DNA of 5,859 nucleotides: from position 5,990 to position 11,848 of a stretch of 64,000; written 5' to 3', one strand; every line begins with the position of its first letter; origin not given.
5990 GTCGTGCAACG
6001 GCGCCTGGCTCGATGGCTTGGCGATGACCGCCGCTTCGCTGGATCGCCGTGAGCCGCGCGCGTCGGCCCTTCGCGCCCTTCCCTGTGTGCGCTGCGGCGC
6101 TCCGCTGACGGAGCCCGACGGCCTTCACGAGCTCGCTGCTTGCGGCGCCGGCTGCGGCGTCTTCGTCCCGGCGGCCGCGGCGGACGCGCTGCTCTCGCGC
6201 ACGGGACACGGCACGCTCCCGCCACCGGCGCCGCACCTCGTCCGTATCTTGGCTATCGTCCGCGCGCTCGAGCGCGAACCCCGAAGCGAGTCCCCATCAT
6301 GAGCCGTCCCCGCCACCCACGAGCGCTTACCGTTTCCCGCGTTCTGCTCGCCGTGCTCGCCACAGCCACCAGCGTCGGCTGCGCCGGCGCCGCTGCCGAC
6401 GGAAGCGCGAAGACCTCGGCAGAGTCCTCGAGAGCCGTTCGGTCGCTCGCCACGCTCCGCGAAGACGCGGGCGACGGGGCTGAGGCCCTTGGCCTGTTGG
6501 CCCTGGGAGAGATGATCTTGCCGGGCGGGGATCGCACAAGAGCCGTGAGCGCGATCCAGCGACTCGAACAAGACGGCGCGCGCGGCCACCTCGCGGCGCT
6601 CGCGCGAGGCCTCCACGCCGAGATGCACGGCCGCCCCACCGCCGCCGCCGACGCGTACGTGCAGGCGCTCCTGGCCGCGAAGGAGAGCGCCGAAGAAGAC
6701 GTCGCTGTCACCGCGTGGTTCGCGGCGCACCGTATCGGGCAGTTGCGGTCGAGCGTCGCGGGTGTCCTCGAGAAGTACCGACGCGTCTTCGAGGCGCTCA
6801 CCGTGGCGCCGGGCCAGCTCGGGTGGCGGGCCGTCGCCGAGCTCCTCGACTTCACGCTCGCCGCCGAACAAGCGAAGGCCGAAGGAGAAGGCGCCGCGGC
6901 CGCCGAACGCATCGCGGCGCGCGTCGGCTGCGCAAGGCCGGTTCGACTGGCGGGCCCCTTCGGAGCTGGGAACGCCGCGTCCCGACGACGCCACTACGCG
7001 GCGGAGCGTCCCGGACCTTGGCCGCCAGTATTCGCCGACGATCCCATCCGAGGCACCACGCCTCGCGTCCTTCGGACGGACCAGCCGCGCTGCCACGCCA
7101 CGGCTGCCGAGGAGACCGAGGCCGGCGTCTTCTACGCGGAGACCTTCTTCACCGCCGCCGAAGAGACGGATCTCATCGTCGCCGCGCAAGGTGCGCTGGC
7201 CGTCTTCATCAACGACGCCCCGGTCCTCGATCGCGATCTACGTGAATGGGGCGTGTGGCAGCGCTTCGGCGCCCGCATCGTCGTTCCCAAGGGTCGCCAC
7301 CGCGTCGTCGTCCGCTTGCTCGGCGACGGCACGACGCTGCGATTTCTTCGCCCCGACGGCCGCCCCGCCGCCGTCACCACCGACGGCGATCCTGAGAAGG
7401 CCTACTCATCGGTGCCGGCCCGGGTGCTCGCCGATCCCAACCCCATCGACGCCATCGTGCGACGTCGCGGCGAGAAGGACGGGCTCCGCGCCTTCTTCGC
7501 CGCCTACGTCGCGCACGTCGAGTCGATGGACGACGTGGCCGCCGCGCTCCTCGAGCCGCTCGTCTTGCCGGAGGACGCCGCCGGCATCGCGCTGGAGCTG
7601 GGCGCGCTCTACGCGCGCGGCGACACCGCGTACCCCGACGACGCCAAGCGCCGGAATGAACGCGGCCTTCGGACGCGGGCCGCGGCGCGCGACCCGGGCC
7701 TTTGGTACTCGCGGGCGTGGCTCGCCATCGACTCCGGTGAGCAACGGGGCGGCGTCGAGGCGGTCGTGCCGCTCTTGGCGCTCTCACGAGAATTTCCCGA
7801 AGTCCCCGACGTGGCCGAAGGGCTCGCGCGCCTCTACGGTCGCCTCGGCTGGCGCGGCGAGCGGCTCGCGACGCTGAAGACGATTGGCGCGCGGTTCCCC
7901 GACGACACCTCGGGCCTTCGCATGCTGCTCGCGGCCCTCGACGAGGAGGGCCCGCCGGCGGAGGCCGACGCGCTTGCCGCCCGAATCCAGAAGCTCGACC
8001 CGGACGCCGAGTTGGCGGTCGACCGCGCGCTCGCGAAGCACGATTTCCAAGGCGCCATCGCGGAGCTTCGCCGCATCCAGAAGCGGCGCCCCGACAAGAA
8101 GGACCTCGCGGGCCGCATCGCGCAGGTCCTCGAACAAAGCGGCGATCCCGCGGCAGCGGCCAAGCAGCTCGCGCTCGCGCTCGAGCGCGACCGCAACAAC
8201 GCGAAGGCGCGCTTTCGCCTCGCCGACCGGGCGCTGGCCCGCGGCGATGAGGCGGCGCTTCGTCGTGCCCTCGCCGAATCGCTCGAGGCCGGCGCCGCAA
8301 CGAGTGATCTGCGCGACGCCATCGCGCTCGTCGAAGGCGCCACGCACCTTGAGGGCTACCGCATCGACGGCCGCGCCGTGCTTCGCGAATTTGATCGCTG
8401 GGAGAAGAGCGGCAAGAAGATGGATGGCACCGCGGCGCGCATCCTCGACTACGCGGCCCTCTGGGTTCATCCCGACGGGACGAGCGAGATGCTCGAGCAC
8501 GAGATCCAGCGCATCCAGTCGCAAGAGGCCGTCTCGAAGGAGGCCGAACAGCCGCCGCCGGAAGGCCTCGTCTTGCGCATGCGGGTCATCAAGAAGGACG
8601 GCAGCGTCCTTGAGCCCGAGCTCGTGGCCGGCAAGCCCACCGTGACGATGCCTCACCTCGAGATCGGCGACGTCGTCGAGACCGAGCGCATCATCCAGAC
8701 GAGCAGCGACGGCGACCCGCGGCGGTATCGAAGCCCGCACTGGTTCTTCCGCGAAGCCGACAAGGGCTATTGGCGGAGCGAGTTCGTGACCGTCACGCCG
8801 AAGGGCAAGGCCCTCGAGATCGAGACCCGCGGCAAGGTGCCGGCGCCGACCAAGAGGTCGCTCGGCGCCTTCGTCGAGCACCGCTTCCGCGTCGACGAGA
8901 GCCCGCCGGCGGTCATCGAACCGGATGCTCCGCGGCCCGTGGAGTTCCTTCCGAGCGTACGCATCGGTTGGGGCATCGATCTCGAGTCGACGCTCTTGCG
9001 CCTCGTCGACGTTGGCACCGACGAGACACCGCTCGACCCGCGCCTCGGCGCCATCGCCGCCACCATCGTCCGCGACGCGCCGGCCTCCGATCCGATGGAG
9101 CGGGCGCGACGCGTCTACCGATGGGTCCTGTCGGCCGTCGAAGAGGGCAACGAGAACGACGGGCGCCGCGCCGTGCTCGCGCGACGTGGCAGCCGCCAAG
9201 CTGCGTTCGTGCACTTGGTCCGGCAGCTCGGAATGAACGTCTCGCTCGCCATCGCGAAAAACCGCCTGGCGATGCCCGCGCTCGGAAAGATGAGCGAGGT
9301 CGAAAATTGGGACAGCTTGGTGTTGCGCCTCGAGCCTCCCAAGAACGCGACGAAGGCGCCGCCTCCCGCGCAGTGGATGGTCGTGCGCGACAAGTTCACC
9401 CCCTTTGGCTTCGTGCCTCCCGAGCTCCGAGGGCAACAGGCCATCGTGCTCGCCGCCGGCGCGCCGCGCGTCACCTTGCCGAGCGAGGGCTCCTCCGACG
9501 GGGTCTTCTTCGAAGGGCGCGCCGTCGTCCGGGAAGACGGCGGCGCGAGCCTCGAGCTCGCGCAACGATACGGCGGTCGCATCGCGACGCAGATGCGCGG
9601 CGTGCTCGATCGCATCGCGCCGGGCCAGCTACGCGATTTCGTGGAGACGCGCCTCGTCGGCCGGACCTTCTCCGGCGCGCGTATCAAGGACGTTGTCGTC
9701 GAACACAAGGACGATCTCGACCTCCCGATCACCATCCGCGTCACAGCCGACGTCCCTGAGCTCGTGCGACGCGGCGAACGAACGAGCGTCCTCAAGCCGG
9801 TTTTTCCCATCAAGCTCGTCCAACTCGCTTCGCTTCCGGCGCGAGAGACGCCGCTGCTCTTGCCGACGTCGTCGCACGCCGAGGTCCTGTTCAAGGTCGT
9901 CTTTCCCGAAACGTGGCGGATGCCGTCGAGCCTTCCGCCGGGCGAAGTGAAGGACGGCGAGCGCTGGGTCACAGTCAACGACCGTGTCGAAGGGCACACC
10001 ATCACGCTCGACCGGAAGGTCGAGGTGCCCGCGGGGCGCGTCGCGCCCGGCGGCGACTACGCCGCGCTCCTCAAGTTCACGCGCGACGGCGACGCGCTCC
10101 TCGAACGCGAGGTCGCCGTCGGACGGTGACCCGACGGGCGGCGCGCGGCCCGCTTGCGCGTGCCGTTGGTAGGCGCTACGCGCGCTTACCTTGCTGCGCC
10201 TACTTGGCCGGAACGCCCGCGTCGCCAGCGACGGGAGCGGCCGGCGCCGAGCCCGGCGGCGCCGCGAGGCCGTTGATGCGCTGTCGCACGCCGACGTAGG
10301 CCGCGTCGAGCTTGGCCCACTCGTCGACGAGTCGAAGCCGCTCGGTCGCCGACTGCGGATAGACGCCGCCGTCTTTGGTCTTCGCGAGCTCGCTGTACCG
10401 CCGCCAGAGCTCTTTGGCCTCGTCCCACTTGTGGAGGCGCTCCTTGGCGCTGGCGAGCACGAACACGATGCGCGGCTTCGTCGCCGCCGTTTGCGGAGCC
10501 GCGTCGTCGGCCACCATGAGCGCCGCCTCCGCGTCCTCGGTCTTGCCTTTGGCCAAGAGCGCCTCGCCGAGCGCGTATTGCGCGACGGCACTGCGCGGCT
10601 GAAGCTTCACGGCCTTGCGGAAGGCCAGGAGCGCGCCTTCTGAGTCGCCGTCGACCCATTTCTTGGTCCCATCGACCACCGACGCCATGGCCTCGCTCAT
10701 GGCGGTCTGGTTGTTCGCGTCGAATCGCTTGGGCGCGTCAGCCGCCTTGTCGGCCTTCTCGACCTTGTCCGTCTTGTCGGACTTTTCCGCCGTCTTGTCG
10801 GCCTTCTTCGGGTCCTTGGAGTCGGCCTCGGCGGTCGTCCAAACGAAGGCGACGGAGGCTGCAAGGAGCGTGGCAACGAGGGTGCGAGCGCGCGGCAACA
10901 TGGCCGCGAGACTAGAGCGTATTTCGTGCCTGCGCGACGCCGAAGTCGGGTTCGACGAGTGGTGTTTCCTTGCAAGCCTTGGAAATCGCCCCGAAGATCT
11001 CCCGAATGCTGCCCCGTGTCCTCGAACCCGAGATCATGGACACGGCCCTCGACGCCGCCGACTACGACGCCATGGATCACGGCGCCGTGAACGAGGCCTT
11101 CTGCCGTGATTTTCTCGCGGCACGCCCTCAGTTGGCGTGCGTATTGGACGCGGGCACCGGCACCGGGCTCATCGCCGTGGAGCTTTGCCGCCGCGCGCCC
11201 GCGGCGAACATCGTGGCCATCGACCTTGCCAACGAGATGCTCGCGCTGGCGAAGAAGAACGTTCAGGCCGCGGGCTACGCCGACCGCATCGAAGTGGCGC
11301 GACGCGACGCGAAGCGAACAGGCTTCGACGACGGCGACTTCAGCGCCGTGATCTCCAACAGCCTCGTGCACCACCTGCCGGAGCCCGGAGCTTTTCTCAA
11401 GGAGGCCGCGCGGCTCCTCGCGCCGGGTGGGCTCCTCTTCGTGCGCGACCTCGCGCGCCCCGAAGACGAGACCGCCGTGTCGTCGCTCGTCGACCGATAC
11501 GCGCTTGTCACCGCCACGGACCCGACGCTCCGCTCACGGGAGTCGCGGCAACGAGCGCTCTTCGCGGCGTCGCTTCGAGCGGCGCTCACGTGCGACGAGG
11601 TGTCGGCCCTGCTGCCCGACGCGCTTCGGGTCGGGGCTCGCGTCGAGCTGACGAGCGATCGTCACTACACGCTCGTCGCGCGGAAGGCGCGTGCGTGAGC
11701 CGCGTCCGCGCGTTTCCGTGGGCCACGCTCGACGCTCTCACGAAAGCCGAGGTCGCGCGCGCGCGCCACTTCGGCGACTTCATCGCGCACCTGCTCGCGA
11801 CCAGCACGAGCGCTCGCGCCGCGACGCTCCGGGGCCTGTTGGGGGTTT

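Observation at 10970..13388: Orphan SctQ/FliN-like (SpoA) protein translationally coupled to a SAM methyltransferase and a lipoprotein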

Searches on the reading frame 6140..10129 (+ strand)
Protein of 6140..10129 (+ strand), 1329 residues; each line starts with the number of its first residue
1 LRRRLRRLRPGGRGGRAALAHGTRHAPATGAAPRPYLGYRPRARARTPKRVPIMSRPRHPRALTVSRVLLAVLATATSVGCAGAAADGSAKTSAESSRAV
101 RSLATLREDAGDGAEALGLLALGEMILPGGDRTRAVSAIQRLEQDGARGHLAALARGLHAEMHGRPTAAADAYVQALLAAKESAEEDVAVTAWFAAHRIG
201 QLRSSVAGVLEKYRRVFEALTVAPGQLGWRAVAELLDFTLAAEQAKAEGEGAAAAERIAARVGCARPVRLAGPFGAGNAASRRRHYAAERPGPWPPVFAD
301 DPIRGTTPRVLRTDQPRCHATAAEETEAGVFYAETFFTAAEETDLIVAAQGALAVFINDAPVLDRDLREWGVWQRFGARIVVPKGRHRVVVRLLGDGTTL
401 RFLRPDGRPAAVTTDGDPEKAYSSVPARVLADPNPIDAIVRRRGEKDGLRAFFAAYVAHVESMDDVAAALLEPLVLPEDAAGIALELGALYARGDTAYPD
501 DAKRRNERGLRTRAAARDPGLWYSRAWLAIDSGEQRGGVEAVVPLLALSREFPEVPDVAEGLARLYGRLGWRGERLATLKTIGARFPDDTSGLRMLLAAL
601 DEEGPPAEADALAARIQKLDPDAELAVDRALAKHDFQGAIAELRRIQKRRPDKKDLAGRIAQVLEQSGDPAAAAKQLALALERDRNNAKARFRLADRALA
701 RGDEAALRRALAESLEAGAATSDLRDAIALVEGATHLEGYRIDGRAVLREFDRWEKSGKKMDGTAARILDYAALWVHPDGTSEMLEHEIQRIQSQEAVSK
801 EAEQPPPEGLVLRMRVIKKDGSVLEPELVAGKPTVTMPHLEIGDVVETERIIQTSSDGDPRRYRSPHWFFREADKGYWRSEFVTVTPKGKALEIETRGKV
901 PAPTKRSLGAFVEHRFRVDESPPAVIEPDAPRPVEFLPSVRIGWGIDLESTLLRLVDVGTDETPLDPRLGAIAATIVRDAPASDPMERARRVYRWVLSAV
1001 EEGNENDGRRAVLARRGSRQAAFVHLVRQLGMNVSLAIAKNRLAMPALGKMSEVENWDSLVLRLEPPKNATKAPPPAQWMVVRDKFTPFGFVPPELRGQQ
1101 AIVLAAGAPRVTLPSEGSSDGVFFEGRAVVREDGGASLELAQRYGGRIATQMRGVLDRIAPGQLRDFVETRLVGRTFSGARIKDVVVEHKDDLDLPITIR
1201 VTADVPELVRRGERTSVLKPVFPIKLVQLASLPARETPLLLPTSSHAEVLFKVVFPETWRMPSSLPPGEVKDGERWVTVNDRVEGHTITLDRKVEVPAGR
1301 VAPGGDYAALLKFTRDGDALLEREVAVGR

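Call 7: search_protein_families(library=pfam, proteins=[window:6140-10129:+], max_evalue=0.1)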
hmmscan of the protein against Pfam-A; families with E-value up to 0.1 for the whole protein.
window:6140-10129:+ (1329 aa): 5 families
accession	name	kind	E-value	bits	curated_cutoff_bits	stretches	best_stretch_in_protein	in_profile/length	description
PF14559.12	TPR_19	-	3.1e-05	24.7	25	1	630-689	1-60/68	Tetratricopeptide repeat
PF13432.12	TPR_16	-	0.0011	19.9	32.7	2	627-687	4-64/65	Tetratricopeptide repeat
PF13428.12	TPR_14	-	0.0058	17.6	23.5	1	660-696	7-43/44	Tetratricopeptide repeat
PF12969.12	DUF3857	-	0.0067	16.9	24.6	0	834-923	81-168/170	Domain of Unknown Function with PDB structure (DUF3857)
PF20225.4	DUF6584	-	0.048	14.1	27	1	627-692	10-77/171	Family of unknown function (DUF6584)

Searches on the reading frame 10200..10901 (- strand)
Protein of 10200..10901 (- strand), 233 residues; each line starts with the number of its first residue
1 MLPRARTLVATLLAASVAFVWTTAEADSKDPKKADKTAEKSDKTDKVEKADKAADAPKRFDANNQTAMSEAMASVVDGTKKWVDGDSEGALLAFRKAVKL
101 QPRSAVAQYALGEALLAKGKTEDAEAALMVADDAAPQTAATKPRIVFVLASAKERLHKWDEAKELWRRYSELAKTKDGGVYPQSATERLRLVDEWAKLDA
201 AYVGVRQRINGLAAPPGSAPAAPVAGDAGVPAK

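Call 7: search_protein_families(library=pfam, proteins=[window:10200-10901:-], max_evalue=0.1)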
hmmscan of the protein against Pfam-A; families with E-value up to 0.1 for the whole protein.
window:10200-10901:- (233 aa): 14 families
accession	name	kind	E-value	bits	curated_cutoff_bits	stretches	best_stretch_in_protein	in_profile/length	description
PF13432.12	TPR_16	-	2.8e-08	34.5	32.7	1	84-137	10-63/65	Tetratricopeptide repeat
PF07719.23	TPR_2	-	8.1e-08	32.3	27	0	106-127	2-23/34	Tetratricopeptide repeat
PF14559.12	TPR_19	-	2.3e-06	28.2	25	1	85-139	5-59/68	Tetratricopeptide repeat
PF23914.1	TPR_CcmH_CycH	-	2.7e-06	27.8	42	1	85-177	64-155/158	Cytochrome c-type biogenesis protein H TPR domain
PF13428.12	TPR_14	-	3.4e-06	27.6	23.5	0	107-138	3-34/44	Tetratricopeptide repeat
PF13431.12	TPR_17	-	1.2e-05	25.6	24.4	1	93-126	1-34/34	Tetratricopeptide repeat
PF13414.12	TPR_11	-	2.1e-05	24.6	26.8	1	85-119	8-42/42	TPR repeat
PF00515.34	TPR_1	-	0.00016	21.8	27.8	0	105-127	1-23/34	Tetratricopeptide repeat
PF13424.12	TPR_12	-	0.0004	20.9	30.1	0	92-128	31-68/77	Tetratricopeptide repeat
PF13181.12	TPR_8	-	0.00082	19.8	25.7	0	107-137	3-33/34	Tetratricopeptide repeat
PF13174.12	TPR_6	-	0.0015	19.5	26.3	0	107-128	2-23/33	Tetratricopeptide repeat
PF12895.13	ANAPC3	-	0.004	17.8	27.2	1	89-162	7-75/82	Anaphase-promoting complex, cyclosome, subunit 3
PF23300.3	HEAT_Nup120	-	0.0094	16.2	29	1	93-132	14-53/170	Nucleoporin Nup120, HEAT repeats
PF02064.20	MAS20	-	0.032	14.7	27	0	31-103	39-110/132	MAS20 protein import receptor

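Call 8: search_protein_families(library=ncbifam, proteins=[window:10200-10901:-], max_evalue=0.1)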
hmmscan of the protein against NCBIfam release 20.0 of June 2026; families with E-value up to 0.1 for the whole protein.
window:10200-10901:- (233 aa): 10 families
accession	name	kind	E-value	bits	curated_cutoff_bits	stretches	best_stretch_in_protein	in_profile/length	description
TIGR02917.1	PEP_TPR_lipo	equivalog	2e-05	22.7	312.2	1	84-154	35-105/899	XrtA/PEP-CTERM system TPR-repeat protein PrsT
TIGR02552.1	LcrH_SycD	equivalog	2.6e-05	24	104.8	1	86-136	67-117/136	SycD/LcrH family type III secretion system chaperone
NF033920.0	C39_PA2778_fam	equivalog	8.2e-05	22.1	150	1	28-133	147-252/255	PA2778 family cysteine peptidase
TIGR02795.1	tol_pal_ybgF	equivalog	0.00018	22.1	90.1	1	91-166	22-99/119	tol-pal system protein YbgF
NF040959.1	MamA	equivalog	0.00033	20.2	200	1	84-166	84-162/204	magnetosome protein MamA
NF052415.1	T3SS_chap_SctY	equivalog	0.00036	21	70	1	94-171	29-105/106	type III secretion apparatus assembly chaperone SctY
NF008757.0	PRK11788.1-5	equivalog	0.0092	15.2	363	1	51-171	158-277/388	lipopolysaccharide assembly protein LapB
TIGR03593.1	yidC_nterm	equivalog_domain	0.022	14.4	58.25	1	6-68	3-66/363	membrane protein insertase YidC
TIGR02521.1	type_IV_pilW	equivalog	0.024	14.2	154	1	71-131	70-125/234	type IV pilus biogenesis/stability protein PilW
NF033650.1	ANR_neg_reg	subfamily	0.026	14.4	32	1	150-177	9-36/54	ANR family transcriptional regulator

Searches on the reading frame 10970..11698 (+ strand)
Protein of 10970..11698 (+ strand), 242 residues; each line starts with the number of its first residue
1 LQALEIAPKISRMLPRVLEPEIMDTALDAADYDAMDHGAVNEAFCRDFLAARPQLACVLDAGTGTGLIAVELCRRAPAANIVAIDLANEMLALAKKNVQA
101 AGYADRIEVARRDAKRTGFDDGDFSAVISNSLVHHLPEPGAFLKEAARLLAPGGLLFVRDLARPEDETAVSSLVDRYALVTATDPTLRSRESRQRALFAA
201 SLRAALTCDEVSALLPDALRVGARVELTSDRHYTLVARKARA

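Call 7: search_protein_families(library=pfam, proteins=[window:10970-11698:+], max_evalue=0.1)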
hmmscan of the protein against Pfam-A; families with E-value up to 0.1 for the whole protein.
window:10970-11698:+ (242 aa): 26 families (the best 25 are shown)
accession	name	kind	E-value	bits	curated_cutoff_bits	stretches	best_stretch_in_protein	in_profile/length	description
PF08241.18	Methyltransf_11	-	2.1e-22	80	21.2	1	59-158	1-95/95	Methyltransferase domain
PF13649.12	Methyltransf_25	-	2.8e-22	79.6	27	1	58-154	1-97/97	Methyltransferase domain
PF13847.12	Methyltransf_31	-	5.3e-17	62.3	27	1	58-162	7-113/145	Methyltransferase domain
PF13489.12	Methyltransf_23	-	3.4e-15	56.6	27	1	47-164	15-122/164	Methyltransferase domain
PF08242.18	Methyltransf_12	-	7.8e-15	55.8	30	1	59-156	1-98/98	Methyltransferase domain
PF01209.24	Ubie_methyltran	-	9.4e-11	41.9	20.1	1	49-167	43-160/233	ubiE/COQ5 methyltransferase family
PF05175.20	MTS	-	2e-10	41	23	1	57-158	34-138/170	Methyltransferase small domain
PF06325.19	PrmA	-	4.8e-07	30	22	1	57-157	164-257/296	Ribosomal protein L11 methyltransferase (PrmA)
PF12847.13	Methyltransf_18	-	1.3e-05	25.7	27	1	54-113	14-73/151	Methyltransferase domain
PF02353.26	CMAS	-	1.3e-05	25.2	27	1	58-170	66-176/273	Mycolic acid cyclopropane synthetase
PF08704.16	GCD14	-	5.4e-05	23.4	26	1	56-150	42-135/247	tRNA methyltransferase complex GCD14 subunit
PF01135.25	PCMT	-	0.00017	21.9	20.3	1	42-152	62-172/210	Protein-L-isoaspartate(D-aspartate) O-methyltransferase (PCMT)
PF01170.24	UPF0020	-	0.00042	20.5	22.3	1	77-130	75-128/197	RMKL-like, methyltransferase domain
PF01596.23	Methyltransf_3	-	0.00079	19.2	22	1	58-116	48-107/204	O-methyltransferase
PF04816.18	TrmK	-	0.0013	18.7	27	1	59-113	2-56/205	tRNA (adenine(22)-N(1))-methyltransferase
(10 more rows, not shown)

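Call 8: search_protein_families(library=ncbifam, proteins=[window:10970-11698:+], max_evalue=0.1)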
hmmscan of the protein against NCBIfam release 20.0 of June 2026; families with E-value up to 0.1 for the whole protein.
window:10970-11698:+ (242 aa): 83 families (the best 25 are shown)
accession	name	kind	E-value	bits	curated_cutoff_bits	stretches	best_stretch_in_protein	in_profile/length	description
NF043040.1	corrin_prot_MT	hypoth_equivalog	3.9e-17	62.4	180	1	56-167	43-156/216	corrinoid protein-associated methyltransferase CpaM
NF045667.1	MTase_DVU1556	equivalog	3.6e-16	59.3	155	1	50-215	18-155/213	DVU_1556 family methyltransferase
TIGR01934.1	MenG_MenH_UbiE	subfamily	2.2e-15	56.6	158.35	1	55-178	40-160/223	ubiquinone/menaquinone biosynthesis methyltransferase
TIGR02072.1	BioC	equivalog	5.9e-15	55.7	184.95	1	54-161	34-135/244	malonyl-ACP O-methyltransferase BioC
NF001244.0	PRK00216.1-5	equivalog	6.8e-15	55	216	1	48-178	44-172/236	bifunctional demethylmenaquinone methyltransferase/2-methoxy-6-polyprenyl-1,4-benzoquinol methylase UbiE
NF052510.1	methyltran_MpqE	exception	9.7e-15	54.6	335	1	56-178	48-170/234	methyl-plastoquinone biosynthesis methyltransferase MpqE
NF041537.1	ArsM_AhpD_UU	exception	2.5e-14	52.8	510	1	57-161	79-183/345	arsenite methyltransferase/AhpD domain selenoprotein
NF041536.1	ArsM_DUF2284_UU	exception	2.5e-14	52.5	575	1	57-160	79-182/459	arsenite methyltransferase/DUF2284 domain selenoprotein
TIGR01983.1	UbiG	equivalog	2.1e-12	46.9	102.95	1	56-163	51-156/228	bifunctional 2-polyprenyl-6-hydroxyphenol methylase/3-demethylubiquinol 3-O-methyltransferase UbiG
TIGR03534.1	RF_mod_PrmC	equivalog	4.9e-12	45.9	199.1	1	55-130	89-163/253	peptide chain release factor N(5)-glutamine methyltransferase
NF045882.1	PLipidMtase_Leg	equivalog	3e-11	43.5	390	1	54-162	42-148/207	phospholipid N-methyltransferase PmtA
NF047649.1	MTase_UXPK_star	exception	3.4e-11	42.7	460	1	57-161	80-184/283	methyltransferase/UXPK-star double selenoprotein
NF008823.0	PRK11873.1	subfamily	6.3e-11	42.3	263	1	57-162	80-185/272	arsenite methyltransferase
NF001240.0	PRK00216.1-1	equivalog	5.6e-10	38.7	378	1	56-179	65-188/251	bifunctional demethylmenaquinone methyltransferase/2-methoxy-6-polyprenyl-1,4-benzoquinol methylase UbiE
TIGR03533.1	L3_gln_methyl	equivalog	1e-09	38.2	229.7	1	49-130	117-196/284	50S ribosomal protein L3 N(5)-glutamine methyltransferase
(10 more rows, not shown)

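Call 51: search_solved_structures(query=window:10970-11695:+, max_evalue=0.001)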
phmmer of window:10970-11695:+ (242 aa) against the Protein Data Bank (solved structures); distinct sequences matched with E-value up to 0.001: 75 (the best 60 are shown).
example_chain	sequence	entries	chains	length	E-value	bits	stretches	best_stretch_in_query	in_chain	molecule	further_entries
8zc8_A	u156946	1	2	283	1.4e-12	51.5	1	48-162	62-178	MitM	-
21zq_A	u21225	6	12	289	1.5e-12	51.4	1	48-162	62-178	MitM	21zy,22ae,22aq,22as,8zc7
6uv6_A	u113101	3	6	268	3e-12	50.4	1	57-163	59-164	D-glucose O-methyltransferase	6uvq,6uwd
3bus_A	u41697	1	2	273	3.2e-12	50.3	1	57-162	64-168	Methyltransferase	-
1vl5_A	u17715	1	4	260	1.8e-11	47.9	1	57-167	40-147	unknown conserved protein BH2331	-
9fce_A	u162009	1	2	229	4.8e-09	39.9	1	39-157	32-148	SAM dependent methyltransferase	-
7wdw_A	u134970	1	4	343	5.1e-09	39.8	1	58-193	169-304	DSYB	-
7wdq_A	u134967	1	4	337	6.6e-09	39.5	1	58-192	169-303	SAM-dependent MTHB methyltransferase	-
3mgg_A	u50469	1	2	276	2.6e-08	37.5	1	53-158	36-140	Methyltransferase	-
9fcy_A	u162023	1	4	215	1.6e-07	34.9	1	52-176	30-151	SAM-dependent methyltransferase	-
9fcd_A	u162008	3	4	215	1.6e-07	34.9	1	52-176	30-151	SAM-dependent methyltransferase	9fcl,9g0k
9fd3_A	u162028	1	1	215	1.6e-07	34.9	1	52-176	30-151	SAM-dependent methyltransferase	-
5wp5_A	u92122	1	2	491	1.7e-07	34.9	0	58-166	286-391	Phosphomethylethanolamine N-methyltransferase 2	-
4pne_A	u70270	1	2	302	3.7e-07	33.7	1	57-167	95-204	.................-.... protein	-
5wp4_A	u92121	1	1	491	4.2e-07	33.5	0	58-164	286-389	Phosphoethanolamine N-methyltransferase 1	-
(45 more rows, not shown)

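Call 65: search_protein_families(library=phrogs, proteins=[window:10970-11695:+], max_evalue=0.01)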
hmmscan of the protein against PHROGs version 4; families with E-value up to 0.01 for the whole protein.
window:10970-11695:+ (242 aa): 4 families
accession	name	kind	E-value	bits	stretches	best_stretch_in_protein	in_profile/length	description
phrog_4752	-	other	4.9e-12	46.6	1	56-177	53-177/241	tRNA methyltransferase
phrog_13505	-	other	3.3e-09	37.4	1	58-139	119-198/392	methyltransferase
phrog_22502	-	other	1.9e-08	35.4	1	57-157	74-172/276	methyltransferase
phrog_23041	-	unknown function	7.9e-06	26.7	1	57-113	115-169/277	-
